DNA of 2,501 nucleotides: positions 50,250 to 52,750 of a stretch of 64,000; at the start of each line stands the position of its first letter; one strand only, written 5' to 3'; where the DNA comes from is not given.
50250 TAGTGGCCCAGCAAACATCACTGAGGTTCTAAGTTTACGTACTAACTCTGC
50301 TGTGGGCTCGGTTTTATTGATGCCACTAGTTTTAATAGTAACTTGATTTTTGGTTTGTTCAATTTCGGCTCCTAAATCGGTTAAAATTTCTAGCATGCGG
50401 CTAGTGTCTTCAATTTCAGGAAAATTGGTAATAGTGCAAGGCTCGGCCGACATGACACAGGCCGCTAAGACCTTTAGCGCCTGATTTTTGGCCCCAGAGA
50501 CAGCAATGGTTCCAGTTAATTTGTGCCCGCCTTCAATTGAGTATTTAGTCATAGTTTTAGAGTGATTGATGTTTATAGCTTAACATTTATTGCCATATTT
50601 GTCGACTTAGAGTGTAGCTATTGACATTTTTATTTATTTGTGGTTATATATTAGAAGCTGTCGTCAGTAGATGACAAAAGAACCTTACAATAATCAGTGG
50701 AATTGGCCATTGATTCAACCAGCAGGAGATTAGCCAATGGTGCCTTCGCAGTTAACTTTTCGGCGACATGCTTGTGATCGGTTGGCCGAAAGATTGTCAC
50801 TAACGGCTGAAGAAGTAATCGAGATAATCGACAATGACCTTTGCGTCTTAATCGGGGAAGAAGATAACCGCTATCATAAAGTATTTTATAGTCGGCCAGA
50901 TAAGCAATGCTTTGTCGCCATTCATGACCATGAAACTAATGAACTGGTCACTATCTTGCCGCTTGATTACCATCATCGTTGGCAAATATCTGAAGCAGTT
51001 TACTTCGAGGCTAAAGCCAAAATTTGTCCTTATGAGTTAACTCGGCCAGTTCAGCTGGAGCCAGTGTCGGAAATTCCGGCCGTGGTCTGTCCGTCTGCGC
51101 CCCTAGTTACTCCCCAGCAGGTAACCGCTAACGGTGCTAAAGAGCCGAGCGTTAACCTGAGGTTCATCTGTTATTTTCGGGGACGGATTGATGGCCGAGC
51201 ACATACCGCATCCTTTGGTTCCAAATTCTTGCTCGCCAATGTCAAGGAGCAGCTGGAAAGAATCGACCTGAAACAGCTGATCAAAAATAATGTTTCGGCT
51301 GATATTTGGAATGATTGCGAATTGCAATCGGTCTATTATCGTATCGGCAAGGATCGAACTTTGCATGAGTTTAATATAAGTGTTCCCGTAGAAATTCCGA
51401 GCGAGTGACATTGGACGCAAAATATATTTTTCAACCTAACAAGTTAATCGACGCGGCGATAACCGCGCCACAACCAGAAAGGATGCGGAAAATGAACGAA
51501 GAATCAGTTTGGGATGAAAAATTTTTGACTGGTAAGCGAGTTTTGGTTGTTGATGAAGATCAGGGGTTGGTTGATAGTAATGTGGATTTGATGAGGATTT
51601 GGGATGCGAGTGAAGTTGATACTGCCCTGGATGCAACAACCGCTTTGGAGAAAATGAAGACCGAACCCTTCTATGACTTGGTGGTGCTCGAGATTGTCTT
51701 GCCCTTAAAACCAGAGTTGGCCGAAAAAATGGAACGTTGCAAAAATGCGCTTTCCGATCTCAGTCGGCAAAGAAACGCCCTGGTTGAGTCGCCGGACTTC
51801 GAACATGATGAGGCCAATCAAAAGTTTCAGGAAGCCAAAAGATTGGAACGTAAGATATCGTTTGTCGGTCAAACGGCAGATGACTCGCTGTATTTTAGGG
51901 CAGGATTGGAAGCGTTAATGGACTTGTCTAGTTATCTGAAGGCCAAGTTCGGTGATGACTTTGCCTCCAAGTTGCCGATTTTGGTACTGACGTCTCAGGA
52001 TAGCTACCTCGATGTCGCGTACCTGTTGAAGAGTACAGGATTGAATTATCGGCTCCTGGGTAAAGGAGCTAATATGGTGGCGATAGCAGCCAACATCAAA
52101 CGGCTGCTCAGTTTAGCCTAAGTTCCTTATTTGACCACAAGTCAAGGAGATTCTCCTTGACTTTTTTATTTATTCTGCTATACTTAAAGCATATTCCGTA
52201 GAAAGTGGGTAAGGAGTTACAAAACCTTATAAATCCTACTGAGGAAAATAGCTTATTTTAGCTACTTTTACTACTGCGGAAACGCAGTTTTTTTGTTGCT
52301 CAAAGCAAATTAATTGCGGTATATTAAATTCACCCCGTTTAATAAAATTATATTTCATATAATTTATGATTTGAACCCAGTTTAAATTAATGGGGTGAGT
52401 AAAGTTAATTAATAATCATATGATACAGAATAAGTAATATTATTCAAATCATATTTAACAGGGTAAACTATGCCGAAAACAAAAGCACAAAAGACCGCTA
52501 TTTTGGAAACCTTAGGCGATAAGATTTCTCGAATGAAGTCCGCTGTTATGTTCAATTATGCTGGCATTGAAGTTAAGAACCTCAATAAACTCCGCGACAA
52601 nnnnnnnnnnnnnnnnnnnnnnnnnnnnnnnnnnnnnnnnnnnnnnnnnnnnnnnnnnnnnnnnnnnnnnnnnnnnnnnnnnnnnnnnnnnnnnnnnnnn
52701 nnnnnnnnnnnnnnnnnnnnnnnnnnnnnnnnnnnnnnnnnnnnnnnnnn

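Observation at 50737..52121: GC-elevated two-gene island between murA and rplJ: DUF4258-like toxin-domain protein + pseudo-receiver protein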

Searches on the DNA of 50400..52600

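Call 16: search_rna_families(source=window, start=50400, end=52600, threshold=evalue, max_evalue=1, show_alignments=2)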
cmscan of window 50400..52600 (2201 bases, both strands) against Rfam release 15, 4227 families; matches with E-value up to 1: 3.
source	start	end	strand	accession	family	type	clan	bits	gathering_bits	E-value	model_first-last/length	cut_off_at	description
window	52178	52302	+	RF00557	L10_leader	Cis-reg; leader;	-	38.6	44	0.00036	1-138/138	no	Ribosomal protein L10 leader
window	52128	52176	+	RF00645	MIR169_2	Gene; miRNA;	CL00098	20.8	50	0.03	1-118/118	no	MIR169_2 microRNA precursor family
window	52086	52199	-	RF00195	RsmY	Gene; sRNA;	CL00106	18.3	57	0.13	1-121/121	no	RsmY RNA family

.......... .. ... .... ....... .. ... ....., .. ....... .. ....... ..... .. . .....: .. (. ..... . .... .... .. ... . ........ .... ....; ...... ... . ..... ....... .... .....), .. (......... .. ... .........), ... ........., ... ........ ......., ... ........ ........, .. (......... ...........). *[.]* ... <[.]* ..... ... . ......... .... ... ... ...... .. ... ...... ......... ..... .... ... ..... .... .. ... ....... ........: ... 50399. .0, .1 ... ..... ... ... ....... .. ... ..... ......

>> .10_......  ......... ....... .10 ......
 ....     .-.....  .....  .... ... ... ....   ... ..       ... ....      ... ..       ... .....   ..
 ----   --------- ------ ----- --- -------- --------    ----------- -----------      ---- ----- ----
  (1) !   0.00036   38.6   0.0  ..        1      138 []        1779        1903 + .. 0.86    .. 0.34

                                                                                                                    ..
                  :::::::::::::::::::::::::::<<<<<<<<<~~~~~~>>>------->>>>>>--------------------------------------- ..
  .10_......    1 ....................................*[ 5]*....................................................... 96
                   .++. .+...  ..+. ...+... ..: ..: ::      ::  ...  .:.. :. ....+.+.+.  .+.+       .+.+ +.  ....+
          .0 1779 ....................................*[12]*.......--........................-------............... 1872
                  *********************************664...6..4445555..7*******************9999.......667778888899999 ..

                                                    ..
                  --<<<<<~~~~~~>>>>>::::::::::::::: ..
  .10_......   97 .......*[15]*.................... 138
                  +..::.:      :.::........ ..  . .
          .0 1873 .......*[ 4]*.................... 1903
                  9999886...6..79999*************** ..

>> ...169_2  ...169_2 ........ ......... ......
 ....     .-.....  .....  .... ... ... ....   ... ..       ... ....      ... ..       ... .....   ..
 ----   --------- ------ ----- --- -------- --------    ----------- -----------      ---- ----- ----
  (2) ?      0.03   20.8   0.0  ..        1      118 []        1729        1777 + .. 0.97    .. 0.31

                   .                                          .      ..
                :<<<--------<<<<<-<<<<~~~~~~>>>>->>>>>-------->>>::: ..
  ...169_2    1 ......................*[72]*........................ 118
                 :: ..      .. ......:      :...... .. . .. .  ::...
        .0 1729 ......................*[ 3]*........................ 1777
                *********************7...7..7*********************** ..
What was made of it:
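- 52178..52302 (+): L10 leader-like RNA with attenuator hairpin; start of the right conserved flank. RF00557 at 38.6 bits, E 3.6e-4, below the 44-bit gathering score (call 16).
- On L10 leader (RF00557): 38.6 bits, E 3.6e-4 (call 16).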
